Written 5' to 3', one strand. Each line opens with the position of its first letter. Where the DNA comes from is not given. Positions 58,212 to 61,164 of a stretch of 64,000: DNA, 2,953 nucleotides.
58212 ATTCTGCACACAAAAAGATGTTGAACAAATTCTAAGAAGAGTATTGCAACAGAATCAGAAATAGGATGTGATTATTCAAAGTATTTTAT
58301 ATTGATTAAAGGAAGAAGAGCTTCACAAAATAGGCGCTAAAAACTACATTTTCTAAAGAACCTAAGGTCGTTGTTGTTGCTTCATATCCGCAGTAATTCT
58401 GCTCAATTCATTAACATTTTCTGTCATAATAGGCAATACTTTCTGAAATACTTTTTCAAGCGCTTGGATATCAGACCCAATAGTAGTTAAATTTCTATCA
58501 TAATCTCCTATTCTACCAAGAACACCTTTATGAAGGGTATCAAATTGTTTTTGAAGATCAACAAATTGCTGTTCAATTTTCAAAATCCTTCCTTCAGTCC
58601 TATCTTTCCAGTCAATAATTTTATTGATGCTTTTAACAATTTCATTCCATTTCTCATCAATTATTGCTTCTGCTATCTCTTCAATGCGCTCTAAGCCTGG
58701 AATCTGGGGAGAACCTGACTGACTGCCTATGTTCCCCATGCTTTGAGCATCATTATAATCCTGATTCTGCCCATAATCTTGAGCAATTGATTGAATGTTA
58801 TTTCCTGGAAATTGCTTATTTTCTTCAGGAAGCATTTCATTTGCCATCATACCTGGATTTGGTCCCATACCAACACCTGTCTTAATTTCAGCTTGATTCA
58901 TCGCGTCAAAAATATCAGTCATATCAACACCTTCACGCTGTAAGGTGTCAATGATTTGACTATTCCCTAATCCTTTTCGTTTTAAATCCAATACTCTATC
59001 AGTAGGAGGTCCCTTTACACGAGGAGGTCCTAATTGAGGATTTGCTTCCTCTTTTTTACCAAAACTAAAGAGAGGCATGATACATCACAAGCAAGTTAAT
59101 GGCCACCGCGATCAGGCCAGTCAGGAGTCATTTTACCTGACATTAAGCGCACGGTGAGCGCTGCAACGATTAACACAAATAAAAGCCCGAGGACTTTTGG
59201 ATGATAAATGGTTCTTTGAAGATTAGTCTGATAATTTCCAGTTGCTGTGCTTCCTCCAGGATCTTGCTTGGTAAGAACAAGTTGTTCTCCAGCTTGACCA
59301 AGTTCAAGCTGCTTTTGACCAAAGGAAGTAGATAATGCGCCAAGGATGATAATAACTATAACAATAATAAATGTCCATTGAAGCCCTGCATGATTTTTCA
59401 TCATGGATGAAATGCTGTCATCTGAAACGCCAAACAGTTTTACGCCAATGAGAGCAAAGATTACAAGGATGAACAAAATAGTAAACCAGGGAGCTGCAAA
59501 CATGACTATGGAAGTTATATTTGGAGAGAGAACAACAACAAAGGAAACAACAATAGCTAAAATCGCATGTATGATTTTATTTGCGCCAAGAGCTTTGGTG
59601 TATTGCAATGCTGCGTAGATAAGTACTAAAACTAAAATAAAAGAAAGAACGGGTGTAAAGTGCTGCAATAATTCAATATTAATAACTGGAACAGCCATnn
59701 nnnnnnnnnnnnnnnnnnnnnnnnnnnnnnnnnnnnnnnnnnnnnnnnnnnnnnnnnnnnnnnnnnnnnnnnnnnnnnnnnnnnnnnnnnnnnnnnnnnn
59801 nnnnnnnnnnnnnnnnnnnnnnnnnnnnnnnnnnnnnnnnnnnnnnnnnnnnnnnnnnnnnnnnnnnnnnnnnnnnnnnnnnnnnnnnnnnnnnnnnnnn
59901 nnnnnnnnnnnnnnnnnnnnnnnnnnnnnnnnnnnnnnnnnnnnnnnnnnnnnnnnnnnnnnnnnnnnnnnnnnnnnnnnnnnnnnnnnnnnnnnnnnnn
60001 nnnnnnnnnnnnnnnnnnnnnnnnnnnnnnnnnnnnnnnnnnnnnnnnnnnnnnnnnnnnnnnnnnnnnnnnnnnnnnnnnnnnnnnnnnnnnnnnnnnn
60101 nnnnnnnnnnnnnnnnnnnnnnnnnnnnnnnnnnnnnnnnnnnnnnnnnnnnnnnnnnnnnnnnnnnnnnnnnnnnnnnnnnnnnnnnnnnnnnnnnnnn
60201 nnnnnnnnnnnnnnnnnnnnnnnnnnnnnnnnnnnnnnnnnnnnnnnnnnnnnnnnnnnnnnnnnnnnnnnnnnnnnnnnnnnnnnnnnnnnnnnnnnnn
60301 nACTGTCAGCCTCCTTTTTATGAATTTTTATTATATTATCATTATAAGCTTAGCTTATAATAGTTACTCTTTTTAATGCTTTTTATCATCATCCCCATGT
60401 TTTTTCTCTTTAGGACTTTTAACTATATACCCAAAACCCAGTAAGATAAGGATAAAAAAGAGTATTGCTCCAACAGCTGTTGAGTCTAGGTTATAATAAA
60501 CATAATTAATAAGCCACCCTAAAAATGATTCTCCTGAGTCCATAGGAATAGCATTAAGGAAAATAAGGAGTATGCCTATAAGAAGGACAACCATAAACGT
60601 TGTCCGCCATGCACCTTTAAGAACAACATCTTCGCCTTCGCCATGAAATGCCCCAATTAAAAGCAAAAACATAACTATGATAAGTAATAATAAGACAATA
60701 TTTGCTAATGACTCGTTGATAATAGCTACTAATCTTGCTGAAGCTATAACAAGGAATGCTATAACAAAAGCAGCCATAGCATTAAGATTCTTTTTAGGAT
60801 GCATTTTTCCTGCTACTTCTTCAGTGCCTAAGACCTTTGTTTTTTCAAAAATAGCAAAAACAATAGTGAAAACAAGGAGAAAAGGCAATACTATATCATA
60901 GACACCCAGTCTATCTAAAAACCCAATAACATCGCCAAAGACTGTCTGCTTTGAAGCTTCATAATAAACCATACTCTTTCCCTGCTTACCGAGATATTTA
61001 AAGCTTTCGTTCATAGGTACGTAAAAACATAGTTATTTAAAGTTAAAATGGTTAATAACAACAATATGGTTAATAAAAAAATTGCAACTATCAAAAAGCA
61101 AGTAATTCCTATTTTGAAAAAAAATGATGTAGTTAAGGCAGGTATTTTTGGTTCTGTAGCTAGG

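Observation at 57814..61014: Candidate undescribed membrane module: three tandem paralogous polytopic proteins plus two coiled-coil proteins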

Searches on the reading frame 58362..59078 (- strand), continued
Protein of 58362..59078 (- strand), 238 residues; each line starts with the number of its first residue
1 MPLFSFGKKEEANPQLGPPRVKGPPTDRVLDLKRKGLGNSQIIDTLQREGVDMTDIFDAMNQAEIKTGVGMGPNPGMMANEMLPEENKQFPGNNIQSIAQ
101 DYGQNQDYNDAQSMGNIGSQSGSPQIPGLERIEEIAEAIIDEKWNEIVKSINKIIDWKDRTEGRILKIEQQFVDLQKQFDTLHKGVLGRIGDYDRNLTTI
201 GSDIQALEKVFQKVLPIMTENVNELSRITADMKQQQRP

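Call 57: fold_search(model_id=the predicted structure, library=pdb)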
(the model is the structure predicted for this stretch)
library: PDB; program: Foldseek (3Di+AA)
matches with E <= 10: 31; with E <= 0.001: 0
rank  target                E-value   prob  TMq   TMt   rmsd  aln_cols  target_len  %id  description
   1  6eo3_B                1.1e+00  0.60  0.16  0.19   2.8        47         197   26  Conformational dynamism for DNA interaction in Salmonella typhimurium RcsB response regulator. S207C P212121 (released 2017-11-15)
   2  1zlj_B                1.2e+00  0.33  0.15  0.42   6.1        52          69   23  Crystal Structure of the Mycobacterium tuberculosis Hypoxic Response Regulator DosR C-terminal Domain (released 2006-01-31)
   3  6eo3_A                1.4e+00  0.47  0.16  0.18   4.5        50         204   24  Conformational dynamism for DNA interaction in Salmonella typhimurium RcsB response regulator. S207C P212121 (released 2017-11-15)
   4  1zlj_D                1.9e+00  0.28  0.15  0.44   4.5        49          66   22  Crystal Structure of the Mycobacterium tuberculosis Hypoxic Response Regulator DosR C-terminal Domain (released 2006-01-31)
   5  6znl_N                2.0e+00  0.03  0.12  0.11  46.1       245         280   13  Cryo-EM structure of the dynactin complex (released 2020-07-29)
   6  1p4w_MODEL_1_A        3.1e+00  0.23  0.16  0.38   6.1        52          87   23  Solution structure of the DNA-binding domain of the Erwinia amylovora RcsB protein (released 2003-06-17)
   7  6zj2_N                3.3e+00  0.25  0.16  0.21   2.9        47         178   26  Structure of RcsB from Salmonella enterica serovar Typhimurium bound to promoter rprA in the presence of phosphomimeti (released 2021-02-17)
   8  1je8_A                3.5e+00  0.23  0.16  0.47   3.0        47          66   19  Two-Component response regulator NarL/DNA Complex: DNA Bending Found in a High Affinity Site (released 2002-09-27)
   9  9axt_AQ               3.5e+00  0.15  0.16  0.24  13.1        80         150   22  Non-translating S. pombe ribosome (released 2024-10-16)
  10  4yn8                  3.8e+00  0.18  0.16  0.19   6.9        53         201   19  Crystal Structure of Response Regulator ChrA in Heme-Sensing Two Component System (released 2015-08-19)
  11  1zlj_A                4.0e+00  0.18  0.15  0.41   2.7        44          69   25  Crystal Structure of the Mycobacterium tuberculosis Hypoxic Response Regulator DosR C-terminal Domain (released 2006-01-31)
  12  8j07_d1               4.3e+00  0.11  0.28  0.15  38.6       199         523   18  96nm repeat of human respiratory doublet microtubule and associated axonemal complexes (released 2023-07-26)
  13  9cpb_5A               4.3e+00  0.06  0.25  0.18  80.3       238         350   13  Atomic model of bovine Fallopian tube cilia doublet microtubule (48-nm periodicity) (released 2024-10-30)
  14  9e71_BQ               4.9e+00  0.11  0.18  0.27  14.9        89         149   19  Cryo-EM structure of the Pyrobaculum calidifontis 70S ribosome (released 2024-11-20)
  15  5hev_A                5.3e+00  0.20  0.16  0.18   2.5        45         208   20  Crystal Structure of the beryllofluoride-activated LiaR from Enterococcus faecium (released 2016-11-16)
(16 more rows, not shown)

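Call 62: search_solved_structures(query=L030:4650-6923:-, max_evalue=0.001)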
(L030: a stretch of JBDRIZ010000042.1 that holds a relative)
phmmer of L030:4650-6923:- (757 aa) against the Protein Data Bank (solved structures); distinct sequences matched with E-value up to 0.001: 9.
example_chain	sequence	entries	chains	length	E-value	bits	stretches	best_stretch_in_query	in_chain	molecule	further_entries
2oap_1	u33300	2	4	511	2.6e-28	101.9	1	292-649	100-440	Type II secretion system protein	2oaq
8rkd_E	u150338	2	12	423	1.2e-19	73.3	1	292-625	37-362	Pilus assembly ATPase CpaF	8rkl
8rjf_A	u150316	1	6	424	1.2e-19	73.3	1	292-625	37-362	Pilus assembly ATPase CpaF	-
9e24_A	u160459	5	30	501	2e-19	72.5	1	292-625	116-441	CpaF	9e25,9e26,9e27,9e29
4ii7_A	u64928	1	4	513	3.5e-13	51.9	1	317-650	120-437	FlaI ATPase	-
4ihq_A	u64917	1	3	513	2.4e-12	49.1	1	317-650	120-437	FlaI ATPase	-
2gza_A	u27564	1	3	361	3.6e-05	25.4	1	452-554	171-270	Type IV secretion system protein VirB11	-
6bge_A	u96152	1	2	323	9.1e-05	24.1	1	390-584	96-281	VirB11-like protein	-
1g6o_A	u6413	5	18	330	9.6e-05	24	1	390-584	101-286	CAG-ALPHA | virB11 homolog | Cag-alfa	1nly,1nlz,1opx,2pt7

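Call 63: search_solved_structures(query=L030:2480-4648:-, max_evalue=1)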
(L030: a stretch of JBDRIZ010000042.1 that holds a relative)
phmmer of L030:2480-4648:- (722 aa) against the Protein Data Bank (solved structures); distinct sequences matched with E-value up to 1: 0.

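Call 64: search_protein_families(library=ncbifam, proteins=[L030:4650-6923:-, L030:2480-4648:-], max_evalue=1)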
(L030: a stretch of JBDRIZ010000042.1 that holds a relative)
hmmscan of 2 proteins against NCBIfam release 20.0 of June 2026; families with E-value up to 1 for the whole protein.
L030:4650-6923:- (757 aa): 13 families
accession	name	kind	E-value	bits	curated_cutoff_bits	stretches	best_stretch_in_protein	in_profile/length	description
NF058587.1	archaellum_moto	equivalog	3.2e-36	125.2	550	1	241-696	53-500/527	archaellum flagellar ATPase motor FlaI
TIGR03819.1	heli_sec_ATPase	hypoth_equivalog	9.1e-34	117.1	373.15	1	294-582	22-297/340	TadA family conjugal transfer-associated ATPase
TIGR02782.1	TrbB_P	equivalog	6.4e-18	65.1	304.55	1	329-623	16-293/303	P-type conjugative transfer ATPase TrbB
TIGR02788.1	VirB11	equivalog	9e-18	64.3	249.95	2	450-584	138-264/308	P-type DNA transfer ATPase VirB11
NF053672.1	bindosome_BasE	exception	1.1e-15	57.3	1000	1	322-653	136-451/512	bindosome assembly system ATPase subunit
NF010469.0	PRK13894.1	subfamily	3.2e-13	49.7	508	1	331-582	31-264/320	conjugal transfer ATPase TrbB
NF041000.1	ATPase_ComGA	equivalog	3.7e-11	42.5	300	1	458-601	130-260/267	competence type IV pilus ATPase ComGA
NF010475.0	PRK13900.1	equivalog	1.5e-10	40.7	389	1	449-576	153-273/333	type IV secretion system ATPase VirB11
NF010425.0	PRK13851.1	equivalog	3.5e-10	39.3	461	1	448-582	154-280/344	type IV secretion system protein VirB11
NF010407.0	PRK13833.1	subfamily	4.9e-08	32.8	499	1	386-623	77-300/323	conjugal transfer protein TrbB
TIGR01420.1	pilT_fam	subfamily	0.00014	21.2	319.1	1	459-584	125-241/343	PilT/PilU family type 4a pilus ATPase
NF004212.0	PRK05665.1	equivalog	0.062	13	309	1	185-245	22-84/241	amidotransferase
TIGR00231.1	small_GTP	domain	0.17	11.6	42.5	0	458-478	5-25/164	GTP-binding protein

L030:2480-4648:- (722 aa): 0 families

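Call 80: find_related_loci(query=A2, collection=viral_contigs, flank=5000)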
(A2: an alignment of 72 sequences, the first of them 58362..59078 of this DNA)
Query A2 (238 aa) in viral_contigs; peptide patterns used: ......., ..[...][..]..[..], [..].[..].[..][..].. (x = any residue, [..] = any of these).
314 stretches matched a pattern, but none encodes a relative of the query by tblastn (E <= 1e-3).

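Call 85: search_protein_families(library=pfam, alignment_id=A6, max_evalue=1)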
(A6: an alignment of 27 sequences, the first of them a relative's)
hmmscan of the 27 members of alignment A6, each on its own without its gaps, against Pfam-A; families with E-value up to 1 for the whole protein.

A. member 1, L030:2480-4648:- (722 aa): 1 family
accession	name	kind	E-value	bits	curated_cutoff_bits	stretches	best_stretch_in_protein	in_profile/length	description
PF20990.2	DUF2207_C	-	1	9.5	33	1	260-330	127-197/247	Predicted membrane protein (DUF2207) C-terminal domain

B. families by the number of members that match (of 27 scanned): 21 families
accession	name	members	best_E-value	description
PF04513.17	Baculo_PEP_C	8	0.0077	Baculovirus polyhedron envelope protein, PEP, C terminus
PF00482.28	T2SSF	7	0.0014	Type II secretion system (T2SS), protein F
PF20990.2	DUF2207_C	7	0.0071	Predicted membrane protein (DUF2207) C-terminal domain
PF09769.14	ApoO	5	0.008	Apolipoprotein O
PF12420.13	DUF3671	3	1.4e-07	Fam-L, Fam-M like protein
PF05130.17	FlgN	3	0.04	FlgN protein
PF13903.11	Claudin_2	1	0.0014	PMP-22/EMP/MP20/Claudin tight junction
PF04583.17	Baculo_p74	1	0.051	Baculoviridae p74 conserved region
PF17279.8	DUF5344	1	0.068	Family of unknown function (DUF5344)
PF20278.3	CTD2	1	0.079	C-terminal domain 2 of the ABC-three component (ABC-3C) systems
PF01988.24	VIT1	1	0.081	VIT family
PF05018.18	CFA20_dom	1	0.11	CFA20 domain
PF02847.23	MA3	1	0.13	MA3 domain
PF00533.33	BRCT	1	0.13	BRCA1 C Terminus (BRCT) domain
PF09548.15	Spore_III_AB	1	0.15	Stage III sporulation protein AB (spore_III_AB)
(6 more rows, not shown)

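Call 86: search_solved_structures(query=A6, max_evalue=10)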
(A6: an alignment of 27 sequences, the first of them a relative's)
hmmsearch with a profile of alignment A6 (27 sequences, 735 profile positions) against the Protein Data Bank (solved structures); distinct sequences matched with E-value up to 10: 1.
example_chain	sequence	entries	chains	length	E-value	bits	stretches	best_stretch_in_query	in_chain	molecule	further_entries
2r6h_A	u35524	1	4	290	1.2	10.5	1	438-487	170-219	NADH:ubiquinone oxidoreductase, Na translocating, F subunit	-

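Call 103: search_protein_families(library=pfam, proteins=[L006:10749-11501:+, L006:11498-12004:+, L006:12014-12499:+, L006:12694-13242:+, L063:9108-9914:-, L063:7764-9104:-, L063:12766-13725:-, L063:6912-7757:+], max_evalue=0.01)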
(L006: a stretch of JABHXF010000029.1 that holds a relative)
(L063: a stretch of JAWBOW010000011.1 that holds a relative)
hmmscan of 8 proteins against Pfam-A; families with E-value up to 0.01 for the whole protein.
L006:10749-11501:+ (250 aa): 2 families
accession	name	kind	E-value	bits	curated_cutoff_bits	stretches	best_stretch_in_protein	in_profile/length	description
PF02666.20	PS_Dcarbxylase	-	4.6e-34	118.3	22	1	23-222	4-197/198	Phosphatidylserine decarboxylase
PF00358.26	PTS_EIIA_1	-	0.0024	18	27.2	0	203-232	82-111/127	phosphoenolpyruvate-dependent sugar phosphotransferase system, EIIA 1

L006:11498-12004:+ (168 aa): 1 family
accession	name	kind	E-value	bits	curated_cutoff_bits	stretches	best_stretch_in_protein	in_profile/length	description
PF01066.26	CDP-OH_P_transf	-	1.8e-22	80.8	22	1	6-151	1-146/152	CDP-alcohol phosphatidyltransferase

L006:12014-12499:+ (161 aa): 1 family
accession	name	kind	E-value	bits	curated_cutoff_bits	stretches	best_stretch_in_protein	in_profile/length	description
PF02681.20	DUF212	-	6.4e-34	117.3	26.5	1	10-150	2-126/126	Divergent PAP2 family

L006:12694-13242:+ (182 aa): 2 families
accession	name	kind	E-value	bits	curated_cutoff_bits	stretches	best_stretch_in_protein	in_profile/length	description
PF01864.22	CarS-like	-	4.3e-34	118.4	22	1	3-176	2-170/175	CDP-archaeol synthase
PF01148.25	CTP_transf_1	-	6e-09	36.6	24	1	51-138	169-253/264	Cytidylyltransferase family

L063:9108-9914:- (268 aa): 1 family
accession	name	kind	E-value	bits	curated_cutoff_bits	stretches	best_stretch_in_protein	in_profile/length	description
PF00482.28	T2SSF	-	4.3e-17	62.7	25.2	1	102-223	4-123/125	Type II secretion system (T2SS), protein F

L063:7764-9104:- (446 aa): 1 family
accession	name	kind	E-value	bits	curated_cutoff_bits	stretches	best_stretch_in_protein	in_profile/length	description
PF00482.28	T2SSF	-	2.3e-14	53.9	25.2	1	221-345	1-122/125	Type II secretion system (T2SS), protein F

L063:12766-13725:- (319 aa): 0 families

L063:6912-7757:+ (281 aa): 7 families
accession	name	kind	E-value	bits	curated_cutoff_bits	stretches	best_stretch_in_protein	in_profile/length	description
PF01564.23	Spermine_synth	-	1.2e-07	31.9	22.9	1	139-239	30-131/186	Spermine/spermidine synthase domain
PF05430.17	Methyltransf_30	-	1.5e-06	28.5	22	1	179-265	30-115/124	S-adenosyl-L-methionine-dependent methyltransferase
PF05175.20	MTS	-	9.1e-06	25.8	23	1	127-236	31-136/170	Methyltransferase small domain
PF03602.21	Cons_hypoth95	-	1.6e-05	25.1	24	1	128-209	42-122/182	Conserved hypothetical protein 95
PF02475.24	TRM5-TYW2_MTfase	-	0.00012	22.5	28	1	119-190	28-97/164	TRM5/TYW2 methyltransferase domain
PF13649.12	Methyltransf_25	-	0.0022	19.1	27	1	131-234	1-97/97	Methyltransferase domain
PF13847.12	Methyltransf_31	-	0.0028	17.8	27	1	126-237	2-108/145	Methyltransferase domain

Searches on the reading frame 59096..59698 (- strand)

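Call 3: search_protein_families(library=pfam, proteins=[window:59096-59698:-], max_evalue=1)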
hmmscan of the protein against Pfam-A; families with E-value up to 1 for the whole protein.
window:59096-59698:- (200 aa): 3 families
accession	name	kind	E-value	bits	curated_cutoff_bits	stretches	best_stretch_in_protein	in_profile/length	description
PF09586.16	YfhO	-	0.0032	16.3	28.5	1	17-125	344-447/835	Bacterial membrane protein YfhO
PF17555.7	TssN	-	0.19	11.6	30.3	1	15-121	2-107/274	Type VI secretion system, TssN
PF19529.4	DUF6057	-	0.94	8.7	29.8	0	12-179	93-248/569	Family of unknown function (DUF6057)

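Call 4: search_protein_families(library=ncbifam, proteins=[window:59096-59698:-], max_evalue=1)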
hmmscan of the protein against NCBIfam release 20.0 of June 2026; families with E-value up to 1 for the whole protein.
window:59096-59698:- (200 aa): 2 families
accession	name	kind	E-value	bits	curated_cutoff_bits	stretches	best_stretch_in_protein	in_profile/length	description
NF010198.0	PRK13673.1-5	equivalog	0.013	15.8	116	1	18-119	15-111/118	hypothetical protein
NF002566.0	PRK02201.1-1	equivalog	0.24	10.3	342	1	88-179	250-331/380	membrane protein insertase YidC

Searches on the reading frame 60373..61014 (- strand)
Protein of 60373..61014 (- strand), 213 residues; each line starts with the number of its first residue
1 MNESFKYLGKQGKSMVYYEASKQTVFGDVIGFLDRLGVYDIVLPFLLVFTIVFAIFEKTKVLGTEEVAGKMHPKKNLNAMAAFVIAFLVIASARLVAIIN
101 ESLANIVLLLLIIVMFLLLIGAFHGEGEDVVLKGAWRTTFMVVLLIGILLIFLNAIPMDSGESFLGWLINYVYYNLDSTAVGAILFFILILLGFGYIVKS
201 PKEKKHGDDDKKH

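Call 3: search_protein_families(library=pfam, proteins=[window:60373-61014:-], max_evalue=1)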
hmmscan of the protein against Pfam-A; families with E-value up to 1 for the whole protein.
window:60373-61014:- (213 aa): 1 family
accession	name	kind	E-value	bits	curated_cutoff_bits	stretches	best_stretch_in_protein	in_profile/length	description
PF19529.4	DUF6057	-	0.49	9.7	29.8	1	78-192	70-175/569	Family of unknown function (DUF6057)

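Call 4: search_protein_families(library=ncbifam, proteins=[window:60373-61014:-], max_evalue=1)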
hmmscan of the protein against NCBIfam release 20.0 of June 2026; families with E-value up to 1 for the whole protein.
window:60373-61014:- (213 aa): 4 families
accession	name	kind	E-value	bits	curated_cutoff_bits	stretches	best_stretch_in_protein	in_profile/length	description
NF045937.1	MSC_0624_12TM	equivalog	0.037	12.6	70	1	43-196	286-432/445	MSC_0624 family F1-like ATPase-associated membrane protein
NF042915.1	MAB_1171c_fam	subfamily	0.46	9.5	100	1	79-171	33-131/362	MAB_1171c family putative transporter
TIGR03025.1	EPS_sugtrans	subfamily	0.63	9.2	295.55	1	81-172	9-97/445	exopolysaccharide biosynthesis polyprenyl glycosylphosphotransferase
TIGR00739.1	yajC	equivalog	0.85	9.7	44.2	1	181-207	3-29/84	preprotein translocase subunit YajC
